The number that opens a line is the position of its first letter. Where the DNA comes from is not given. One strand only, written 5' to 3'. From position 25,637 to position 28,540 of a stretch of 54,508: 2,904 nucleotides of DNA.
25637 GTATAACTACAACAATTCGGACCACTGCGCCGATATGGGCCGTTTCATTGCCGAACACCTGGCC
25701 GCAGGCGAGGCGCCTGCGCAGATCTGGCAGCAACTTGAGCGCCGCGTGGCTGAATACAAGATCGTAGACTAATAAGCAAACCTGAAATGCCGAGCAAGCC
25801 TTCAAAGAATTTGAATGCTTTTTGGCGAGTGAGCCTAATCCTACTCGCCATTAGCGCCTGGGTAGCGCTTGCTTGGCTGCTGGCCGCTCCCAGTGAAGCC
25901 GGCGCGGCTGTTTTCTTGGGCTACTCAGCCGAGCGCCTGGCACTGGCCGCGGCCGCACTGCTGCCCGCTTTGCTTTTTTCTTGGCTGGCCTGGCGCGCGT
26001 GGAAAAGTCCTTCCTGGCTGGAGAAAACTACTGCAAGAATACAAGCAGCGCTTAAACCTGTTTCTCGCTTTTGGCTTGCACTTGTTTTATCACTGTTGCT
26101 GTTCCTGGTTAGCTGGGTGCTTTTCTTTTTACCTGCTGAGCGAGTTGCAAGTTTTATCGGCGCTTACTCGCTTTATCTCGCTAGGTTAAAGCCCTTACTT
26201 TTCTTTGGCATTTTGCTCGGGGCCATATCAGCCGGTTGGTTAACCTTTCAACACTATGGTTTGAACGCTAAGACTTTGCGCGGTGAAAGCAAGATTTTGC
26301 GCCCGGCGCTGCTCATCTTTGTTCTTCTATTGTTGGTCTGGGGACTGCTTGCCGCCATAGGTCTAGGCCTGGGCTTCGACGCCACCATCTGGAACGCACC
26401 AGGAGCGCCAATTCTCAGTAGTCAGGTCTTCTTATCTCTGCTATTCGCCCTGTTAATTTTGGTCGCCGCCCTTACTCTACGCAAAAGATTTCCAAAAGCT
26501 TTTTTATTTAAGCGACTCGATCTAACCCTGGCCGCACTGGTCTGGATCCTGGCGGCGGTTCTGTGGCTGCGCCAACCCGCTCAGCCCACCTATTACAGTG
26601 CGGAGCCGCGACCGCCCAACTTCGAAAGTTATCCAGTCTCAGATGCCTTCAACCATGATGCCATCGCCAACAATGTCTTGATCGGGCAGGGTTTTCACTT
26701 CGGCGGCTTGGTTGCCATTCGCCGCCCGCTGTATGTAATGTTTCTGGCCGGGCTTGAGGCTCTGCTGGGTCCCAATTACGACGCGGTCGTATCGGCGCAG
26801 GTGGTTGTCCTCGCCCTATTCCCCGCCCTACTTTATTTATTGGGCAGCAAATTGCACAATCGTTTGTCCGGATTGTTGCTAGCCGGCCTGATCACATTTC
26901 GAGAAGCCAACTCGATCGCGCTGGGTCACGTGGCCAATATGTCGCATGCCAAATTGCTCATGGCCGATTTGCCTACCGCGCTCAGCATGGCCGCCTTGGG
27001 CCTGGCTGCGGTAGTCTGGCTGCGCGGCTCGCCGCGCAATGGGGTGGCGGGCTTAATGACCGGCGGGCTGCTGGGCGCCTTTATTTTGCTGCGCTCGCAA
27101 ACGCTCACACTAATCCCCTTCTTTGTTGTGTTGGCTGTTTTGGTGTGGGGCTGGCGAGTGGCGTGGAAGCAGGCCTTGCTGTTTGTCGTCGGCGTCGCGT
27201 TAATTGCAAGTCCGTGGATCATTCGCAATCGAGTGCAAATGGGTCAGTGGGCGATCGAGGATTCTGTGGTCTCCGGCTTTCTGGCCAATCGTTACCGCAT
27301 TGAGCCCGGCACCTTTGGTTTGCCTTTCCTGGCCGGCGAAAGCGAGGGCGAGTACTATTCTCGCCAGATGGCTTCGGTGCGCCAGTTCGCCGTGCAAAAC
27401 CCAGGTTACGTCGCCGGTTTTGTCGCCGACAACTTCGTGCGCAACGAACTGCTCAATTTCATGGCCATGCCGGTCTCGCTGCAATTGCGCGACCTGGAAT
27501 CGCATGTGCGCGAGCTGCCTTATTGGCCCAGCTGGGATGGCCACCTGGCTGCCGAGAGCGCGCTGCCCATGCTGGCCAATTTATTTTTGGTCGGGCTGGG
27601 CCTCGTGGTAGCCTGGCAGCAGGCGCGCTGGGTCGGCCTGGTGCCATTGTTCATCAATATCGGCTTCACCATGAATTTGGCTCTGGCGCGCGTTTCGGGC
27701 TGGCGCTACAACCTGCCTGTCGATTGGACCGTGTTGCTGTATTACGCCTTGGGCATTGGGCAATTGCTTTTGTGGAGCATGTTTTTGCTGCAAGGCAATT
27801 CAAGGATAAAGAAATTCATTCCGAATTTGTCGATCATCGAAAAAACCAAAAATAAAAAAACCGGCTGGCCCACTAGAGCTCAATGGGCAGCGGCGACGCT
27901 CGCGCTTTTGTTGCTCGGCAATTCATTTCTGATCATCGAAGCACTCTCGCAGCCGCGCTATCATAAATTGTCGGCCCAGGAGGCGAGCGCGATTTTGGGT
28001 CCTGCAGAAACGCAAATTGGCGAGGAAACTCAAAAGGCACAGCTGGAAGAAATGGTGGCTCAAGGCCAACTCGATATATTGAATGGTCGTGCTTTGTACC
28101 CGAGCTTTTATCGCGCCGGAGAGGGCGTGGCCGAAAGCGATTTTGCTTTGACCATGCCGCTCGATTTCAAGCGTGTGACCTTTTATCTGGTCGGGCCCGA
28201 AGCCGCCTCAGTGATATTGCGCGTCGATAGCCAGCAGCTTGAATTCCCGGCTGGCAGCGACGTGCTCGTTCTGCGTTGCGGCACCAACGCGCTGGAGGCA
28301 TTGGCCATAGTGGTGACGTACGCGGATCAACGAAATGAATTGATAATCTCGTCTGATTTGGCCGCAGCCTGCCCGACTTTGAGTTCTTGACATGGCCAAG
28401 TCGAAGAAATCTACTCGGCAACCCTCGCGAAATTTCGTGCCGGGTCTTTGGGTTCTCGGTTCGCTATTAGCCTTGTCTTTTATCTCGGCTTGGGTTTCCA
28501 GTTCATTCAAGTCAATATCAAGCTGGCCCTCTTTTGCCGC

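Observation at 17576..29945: GT-C paralog pair bracketing a candidate 'lipid-linked donor tailoring' cassette (radical SAM, MTase, polyprenyl-P GT2, MTase, UGM-like flavoenzyme)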

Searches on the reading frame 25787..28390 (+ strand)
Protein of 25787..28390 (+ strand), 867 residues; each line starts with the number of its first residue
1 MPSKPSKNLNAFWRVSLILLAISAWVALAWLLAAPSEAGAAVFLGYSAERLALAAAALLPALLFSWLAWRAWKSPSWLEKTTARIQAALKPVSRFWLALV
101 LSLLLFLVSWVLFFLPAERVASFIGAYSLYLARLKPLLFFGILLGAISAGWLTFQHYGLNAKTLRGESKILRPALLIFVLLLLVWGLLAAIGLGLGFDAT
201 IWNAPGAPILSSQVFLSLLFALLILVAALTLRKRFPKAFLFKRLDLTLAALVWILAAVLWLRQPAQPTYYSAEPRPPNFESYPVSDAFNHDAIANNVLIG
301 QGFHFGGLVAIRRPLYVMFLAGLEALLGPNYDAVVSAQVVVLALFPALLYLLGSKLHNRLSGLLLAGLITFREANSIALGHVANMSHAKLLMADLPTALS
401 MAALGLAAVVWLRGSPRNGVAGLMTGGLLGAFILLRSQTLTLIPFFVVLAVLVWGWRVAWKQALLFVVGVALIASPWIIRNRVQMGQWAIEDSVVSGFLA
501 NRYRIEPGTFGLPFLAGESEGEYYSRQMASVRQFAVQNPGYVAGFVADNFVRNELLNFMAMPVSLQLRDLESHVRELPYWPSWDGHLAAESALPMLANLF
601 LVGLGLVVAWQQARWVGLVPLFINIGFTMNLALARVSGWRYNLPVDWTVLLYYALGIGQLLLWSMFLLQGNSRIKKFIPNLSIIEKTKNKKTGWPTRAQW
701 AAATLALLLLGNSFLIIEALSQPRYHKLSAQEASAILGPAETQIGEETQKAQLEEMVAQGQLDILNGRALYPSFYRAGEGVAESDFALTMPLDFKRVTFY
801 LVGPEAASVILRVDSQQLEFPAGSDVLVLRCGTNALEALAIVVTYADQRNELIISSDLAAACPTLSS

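Call 4: search_protein_families(library=pfam, proteins=[window:25787-28390:+], max_evalue=0.01)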
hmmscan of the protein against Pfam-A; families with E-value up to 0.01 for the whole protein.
window:25787-28390:+ (867 aa): 0 families

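Call 10: search_protein_families(library=ncbifam, proteins=[window:25787-28390:+], max_evalue=0.001)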
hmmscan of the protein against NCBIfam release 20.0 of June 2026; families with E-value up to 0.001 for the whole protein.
window:25787-28390:+ (867 aa): 0 families

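Call 11: find_encoding_contigs(protein=window:25787-28390:+, flank=10000, max_places=6)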
Protein window:25787-28390:+ (867 aa): no gene with exactly this product is on record in the collection.

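Call 12: find_homologous_proteins(query=window:25787-28390:+, max_evalue=0.00001)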
Query window:25787-28390:+ (867 aa): 100 proteins with E <= 0.00001 among 8000 candidates.
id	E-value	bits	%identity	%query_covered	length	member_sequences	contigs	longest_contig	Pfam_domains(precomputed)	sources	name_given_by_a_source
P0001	0.0e+0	1884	100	100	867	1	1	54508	-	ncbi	-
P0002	0.0e+0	1616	84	100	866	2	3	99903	-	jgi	-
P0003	0.0e+0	1566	81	100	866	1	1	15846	-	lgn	-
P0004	0.0e+0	1552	82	100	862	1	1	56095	-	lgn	-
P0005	0.0e+0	1527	80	100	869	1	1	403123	-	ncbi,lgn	-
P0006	0.0e+0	1525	80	100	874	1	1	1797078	-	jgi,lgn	jgi:hypothetical protein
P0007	0.0e+0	1210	78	77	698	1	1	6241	-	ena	-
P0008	0.0e+0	1127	60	100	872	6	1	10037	-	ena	-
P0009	0.0e+0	1121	62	98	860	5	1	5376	-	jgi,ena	-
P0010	0.0e+0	1113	61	100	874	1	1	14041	-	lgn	-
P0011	0.0e+0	1104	60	100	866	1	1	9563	-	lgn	-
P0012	0.0e+0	1091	59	99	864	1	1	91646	-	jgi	jgi:hypothetical protein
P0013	0.0e+0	1060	60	99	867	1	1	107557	-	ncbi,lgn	-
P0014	0.0e+0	1056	60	99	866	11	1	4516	-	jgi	-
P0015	0.0e+0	1055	59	99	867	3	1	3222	-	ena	-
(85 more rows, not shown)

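Call 14: find_related_loci(query=A1, collection=genome_contigs, flank=10000)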
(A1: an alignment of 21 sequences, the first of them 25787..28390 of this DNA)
Query A1 (867 aa) in genome_contigs; peptide patterns used: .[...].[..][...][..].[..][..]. (x = any residue, [..] = any of these).
122 stretches matched a pattern; 87 encode a relative of the query (tblastn E <= 1e-3); the best 80 are kept; 75 distinct loci.
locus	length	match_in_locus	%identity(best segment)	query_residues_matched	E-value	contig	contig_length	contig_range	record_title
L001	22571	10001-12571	56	13-867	0e+0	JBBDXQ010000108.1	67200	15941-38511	MAG: Anaerolineales bacterium isolate LejiaD_56_9 Lejia_D_779_length_67200_cov_6, whole genome shotgun sequence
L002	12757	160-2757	57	1-867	0e+0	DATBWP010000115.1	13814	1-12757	MAG TPA_asm: Anaerolineales bacterium isolate SMAG_U7544 k141_857638, whole genome shotgun sequence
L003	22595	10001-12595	60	6-867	0e+0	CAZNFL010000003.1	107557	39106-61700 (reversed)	MAG TPA_asm: uncultured Anaerolineaceae bacterium isolate SRP136066_co1_263 genome assembly, contig: NODE_96_length_1075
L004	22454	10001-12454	57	34-862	0e+0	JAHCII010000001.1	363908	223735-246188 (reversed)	MAG: Anaerolineales bacterium isolate TGS_CHL2 CHL2_1, whole genome shotgun sequence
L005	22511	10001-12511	52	2-863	0e+0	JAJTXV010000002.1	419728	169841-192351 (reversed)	MAG: Anaerolineales bacterium isolate DTUCFX4 2-Genome38, whole genome shotgun sequence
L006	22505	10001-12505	54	3-862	0e+0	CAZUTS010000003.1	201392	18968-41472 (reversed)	MAG TPA_asm: uncultured Anaerolineaceae bacterium isolate binchicken_co179_61 genome assembly, contig: NODE_300_length_2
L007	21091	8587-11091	54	3-862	0e+0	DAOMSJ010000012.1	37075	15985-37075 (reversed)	MAG TPA_asm: Anaerolineales bacterium isolate AMR_MDS_5785 NODE_281_length_37075_cov_12.246407, whole genome shotgun seq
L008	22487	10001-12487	51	2-862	0e+0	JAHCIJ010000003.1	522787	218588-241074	MAG: Anaerolineales bacterium isolate TGS_CHL6 CHL6_3, whole genome shotgun sequence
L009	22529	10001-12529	55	13-863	0e+0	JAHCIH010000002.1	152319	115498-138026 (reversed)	MAG: Anaerolineales bacterium isolate TGS_CHL7 CHL7_2, whole genome shotgun sequence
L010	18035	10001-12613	31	12-863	5e-124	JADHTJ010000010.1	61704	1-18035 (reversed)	MAG: Anaerolineales bacterium isolate BS150m-G17 BS-150m-C326, whole genome shotgun sequence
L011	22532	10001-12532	43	14-862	0e+0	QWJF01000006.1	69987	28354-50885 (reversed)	MAG: Chloroflexi bacterium isolate Casp150-chloro-G5 cas150-G5-c6, whole genome shotgun sequence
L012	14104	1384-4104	31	1-854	1e-118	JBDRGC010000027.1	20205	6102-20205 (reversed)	MAG: Chloroflexota bacterium isolate MEGAHIT-group-1.410 k141_12394010, whole genome shotgun sequence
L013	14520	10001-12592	31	17-866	3e-117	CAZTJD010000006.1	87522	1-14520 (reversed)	MAG TPA_asm: uncultured Anaerolineales bacterium isolate SRP214966_co2_360 genome assembly, contig: NODE_189_length_8752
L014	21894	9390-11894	35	18-844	5e-116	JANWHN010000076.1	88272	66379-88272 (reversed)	MAG: Anaerolineales bacterium isolate CRAIB_MAG16 c_000000080782, whole genome shotgun sequence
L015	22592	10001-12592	30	22-863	2e-115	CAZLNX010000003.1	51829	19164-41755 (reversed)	MAG TPA_asm: uncultured Anaerolineales bacterium isolate SRP077602_co5_33 genome assembly, contig: NODE_3078_length_5182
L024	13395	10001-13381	49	14-680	2e-158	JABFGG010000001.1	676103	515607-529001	MAG: Chloroflexota bacterium isolate CFX15 c_000000000001, whole genome shotgun sequence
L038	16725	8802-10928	33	166-865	1e-92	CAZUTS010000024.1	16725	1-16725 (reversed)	MAG TPA_asm: uncultured Anaerolineaceae bacterium isolate binchicken_co179_61 genome assembly, contig: NODE_6921_length_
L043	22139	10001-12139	35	167-865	2e-88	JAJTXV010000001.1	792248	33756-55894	MAG: Anaerolineales bacterium isolate DTUCFX4 1-Genome38, whole genome shotgun sequence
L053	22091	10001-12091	35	166-852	3e-86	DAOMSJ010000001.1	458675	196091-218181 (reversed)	MAG TPA_asm: Anaerolineales bacterium isolate AMR_MDS_5785 NODE_3_length_458675_cov_9.623577, whole genome shotgun seque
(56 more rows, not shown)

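Call 26: search_protein_families(library=pfam, proteins=[L043:5101-6393:+, L043:6481-7476:+, L043:7634-8680:+, L043:8790-9473:+, L043:17032-17571:+, L043:17756-19033:+, L043:19053-20039:+, L024:2072-4072:-, L024:4098-5828:+, L024:9947-11308:+], max_evalue=0.001)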
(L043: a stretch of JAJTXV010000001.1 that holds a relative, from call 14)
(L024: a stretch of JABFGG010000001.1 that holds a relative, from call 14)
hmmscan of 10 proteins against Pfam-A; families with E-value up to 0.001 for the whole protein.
L043:5101-6393:+ (430 aa): 0 families

L043:6481-7476:+ (331 aa): 2 families
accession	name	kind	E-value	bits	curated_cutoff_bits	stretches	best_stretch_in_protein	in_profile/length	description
PF01636.29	APH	-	1.7e-21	77.5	23.2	1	45-258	20-229/239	Phosphotransferase enzyme family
PF01633.27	Choline_kinase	-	1.8e-05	24.7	29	1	175-239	144-210/300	Choline/ethanolamine kinase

L043:7634-8680:+ (348 aa): 1 family
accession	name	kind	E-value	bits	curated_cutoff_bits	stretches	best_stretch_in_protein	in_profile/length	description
PF01497.23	Peripla_BP_2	-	4.3e-25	88.9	27.5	1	93-311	18-232/235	Periplasmic binding protein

L043:8790-9473:+ (227 aa): 2 families
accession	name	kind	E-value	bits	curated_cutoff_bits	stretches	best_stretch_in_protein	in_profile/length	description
PF01476.26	LysM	-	3.4e-12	46.5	20.9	1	127-164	9-43/43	LysM domain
PF23473.1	LysM3_LYK4_5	-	7.9e-09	35.9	29.3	0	182-227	4-47/48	LYK4/5 LysM3 domain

L043:17032-17571:+ (179 aa): 1 family
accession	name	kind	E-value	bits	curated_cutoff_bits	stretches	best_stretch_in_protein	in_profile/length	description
PF00293.34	NUDIX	-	6.2e-19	68.8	21.1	1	42-153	4-119/134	NUDIX domain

L043:17756-19033:+ (425 aa): 4 families
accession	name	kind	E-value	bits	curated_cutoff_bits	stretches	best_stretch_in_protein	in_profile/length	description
PF07497.18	Rho_RNA_bind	-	1.4e-30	105.4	27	1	53-123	3-73/73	Rho termination factor, RNA-binding domain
PF00006.31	ATP-synt_ab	-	1.2e-28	100.6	29.5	1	154-359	2-212/213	ATP synthase alpha/beta family, nucleotide-binding domain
PF07498.18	Rho_N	-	1.1e-09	38.5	24.9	1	5-47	1-43/43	Rho termination factor, N-terminal domain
PF19568.5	Spore_III_AA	-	0.00056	19.5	27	1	151-209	129-188/306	Sporulation stage III, protein AA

L043:19053-20039:+ (328 aa): 4 families
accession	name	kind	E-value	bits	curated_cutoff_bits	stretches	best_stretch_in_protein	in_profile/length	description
PF01551.29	Peptidase_M23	-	4.1e-23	81.8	28.7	1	227-322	2-96/96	Peptidase family M23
PF01476.26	LysM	-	1.7e-13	50.7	20.9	1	66-111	1-42/43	LysM domain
PF23473.1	LysM3_LYK4_5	-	2.3e-06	28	29.3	0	65-92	4-31/48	LYK4/5 LysM3 domain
PF23577.1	LysM_RLK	-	0.00014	22.3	27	0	65-86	2-23/44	LysM domain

L024:2072-4072:- (666 aa): 0 families

L024:4098-5828:+ (576 aa): 1 family
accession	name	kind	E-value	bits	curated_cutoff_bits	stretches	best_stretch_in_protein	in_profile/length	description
PF00884.28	Sulfatase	-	1.1e-05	25.3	25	1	395-497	146-245/301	Sulfatase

L024:9947-11308:+ (453 aa): 0 families

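Call 30: search_solved_structures(query=A1, max_evalue=1, show_alignments=2)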
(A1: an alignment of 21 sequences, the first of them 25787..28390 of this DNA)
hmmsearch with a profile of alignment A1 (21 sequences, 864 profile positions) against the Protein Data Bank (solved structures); distinct sequences matched with E-value up to 1: 0.

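Call 44: predict_structure(alignment_id=A1)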
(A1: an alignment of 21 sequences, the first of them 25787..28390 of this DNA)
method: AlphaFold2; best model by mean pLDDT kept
length: 867 residues; sequences in the alignment: 21
mean_pLDDT: 87.2   pTM: 0.88
mean pLDDT of the five models: 87.2, 86.4, 84.6, 84.2, 83.6
residues with pLDDT >= 90: 456; 70-90: 350; 50-70: 52; < 50: 9
segments of 3 or more residues with pLDDT < 50: none
pLDDT, mean of each block of 10 residues (from residue 1): 68 91 94 82 85 92 95 89 86 89 93 86 83 90 93 79 75 94 90 67 74 94 92 87 91 96 83 87 87 92 83 88 91 92 96 94 97 89 73 88 95 90 96 90 93 93 96 94 88 86 83 90 93 95 90 86 88 83 75 92 96 93 93 72 79 96 76 71 55 83 95 89 91 91 81 89 92 92 79 92 92 84 92 78 89 86 61
secondary structure, 60 per line:
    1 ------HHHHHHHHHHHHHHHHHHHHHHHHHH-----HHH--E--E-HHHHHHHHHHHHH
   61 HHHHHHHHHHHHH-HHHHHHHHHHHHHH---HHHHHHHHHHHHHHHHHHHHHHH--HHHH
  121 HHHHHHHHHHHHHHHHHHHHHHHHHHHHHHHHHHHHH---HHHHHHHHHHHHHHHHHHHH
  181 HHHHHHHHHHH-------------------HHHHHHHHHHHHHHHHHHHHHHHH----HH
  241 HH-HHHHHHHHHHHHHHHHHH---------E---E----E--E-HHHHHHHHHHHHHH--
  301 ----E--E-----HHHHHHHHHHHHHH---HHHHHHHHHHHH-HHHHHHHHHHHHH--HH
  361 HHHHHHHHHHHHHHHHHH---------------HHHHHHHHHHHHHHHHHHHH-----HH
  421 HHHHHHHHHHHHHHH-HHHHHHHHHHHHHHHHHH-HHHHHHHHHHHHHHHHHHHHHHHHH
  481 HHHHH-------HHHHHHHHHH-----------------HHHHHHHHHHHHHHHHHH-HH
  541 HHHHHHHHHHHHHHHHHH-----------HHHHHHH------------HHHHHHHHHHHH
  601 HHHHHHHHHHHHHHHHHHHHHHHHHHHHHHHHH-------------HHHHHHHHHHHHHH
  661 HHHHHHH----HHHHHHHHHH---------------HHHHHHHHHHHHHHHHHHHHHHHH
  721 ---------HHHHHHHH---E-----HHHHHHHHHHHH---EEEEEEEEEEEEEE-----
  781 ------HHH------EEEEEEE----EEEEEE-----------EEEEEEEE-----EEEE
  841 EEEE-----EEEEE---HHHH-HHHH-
elements in order (helices of 4 or more, strands of 3 or more residues): H7-32 H48-73 H75-88 H92-114 H117-157 H161-191 H211-234 H239-242 H244-261 H285-298 H314-327 H331-342 H344-356 H359-378 H394-413 H419-435 H437-454 H456-485 H493-502 H520-537 H539-558 H570-576 H589-633 H647-667 H672-681 H697-720 H730-737 H747-758 E762-775 E796-802 E807-812 E824-831 E837-844 E850-854 H858-861 H863-866

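Call 47: fold_search(model_id=the predicted structure, library=pdb)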
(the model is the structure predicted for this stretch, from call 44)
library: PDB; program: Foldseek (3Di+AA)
matches with E <= 10: 265; with E <= 0.001: 0
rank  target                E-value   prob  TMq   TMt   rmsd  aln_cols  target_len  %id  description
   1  8b6l_I                2.1e-03  1.00  0.27  0.33  17.5       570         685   13  Subtomogram average of the human Sec61-TRAP-OSTA-translocon (released 2022-12-07)
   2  6s7o_A                2.2e-03  1.00  0.26  0.33  18.7       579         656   13  Cryo-EM structure of human oligosaccharyltransferase complex OST-A (released 2019-12-18)
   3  3wak                  2.6e-03  1.00  0.27  0.27  18.0       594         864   13  Crystal structure of the Archaeoglobus fulgidus oligosaccharyltransferase (O29867_ARCFU) in the apo form (released 2013-10-30)
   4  3waj                  9.5e-03  1.00  0.28  0.30  17.3       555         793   12  Crystal structure of the Archaeoglobus fulgidus oligosaccharyltransferase (O29867_ARCFU) complex with Zn and sulfate (released 2013-10-30)
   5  9s6r_A                1.2e-02  1.00  0.23  0.45  17.4       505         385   14  Ternary cryo-EM structure of yeast ALG3 with Dol25-PP-GlcNAc2Man5, Dol25-P-Man, and Fab (released 2026-03-18)
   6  3rce_A                1.2e-02  1.00  0.28  0.35  16.5       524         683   12  Bacterial oligosaccharyltransferase PglB (released 2011-06-15)
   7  8if8_B                1.4e-02  0.99  0.27  0.35  19.8       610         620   14  Arabinosyltransferase AftA (released 2023-05-31)
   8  5ogl_A                3.9e-02  0.99  0.29  0.34  16.9       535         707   11  Structure of bacterial oligosaccharyltransferase PglB in complex with an acceptor peptide and an lipid-linked oligosac (released 2017-10-25)
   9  5ezm                  4.5e-02  0.95  0.20  0.31  16.8       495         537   13  Crystal Structure of ArnT from Cupriavidus metallidurans in the apo state (released 2016-02-17)
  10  6ezn_F                4.6e-02  0.98  0.25  0.32  19.8       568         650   11  Cryo-EM structure of the yeast oligosaccharyltransferase (OST) complex (released 2018-01-17)
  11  6p25_A                6.5e-02  1.00  0.21  0.24   8.0       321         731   16  Structure of S. cerevisiae protein O-mannosyltransferase Pmt1-Pmt2 complex bound to the sugar donor and a peptide acce (released 2019-07-10)
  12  8if8_C                7.4e-02  0.96  0.27  0.36  20.1       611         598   12  Arabinosyltransferase AftA (released 2023-05-31)
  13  8agb_A                1.3e-01  0.96  0.24  0.31  17.3       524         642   12  Structure of yeast oligosaccharylransferase complex with lipid-linked oligosaccharide bound (released 2022-12-07)
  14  8age_A                1.3e-01  0.96  0.27  0.35  17.4       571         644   11  Structure of yeast oligosaccharylransferase complex with acceptor peptide bound (released 2022-12-07)
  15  7zlh_A                1.3e-01  0.47  0.19  0.23  20.6       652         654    8  Cryo-EM structure of C-mannosyltransferase CeDPY19, in apo state, bound to CMT2-Fab and anti-Fab nanobody (released 2023-01-11)
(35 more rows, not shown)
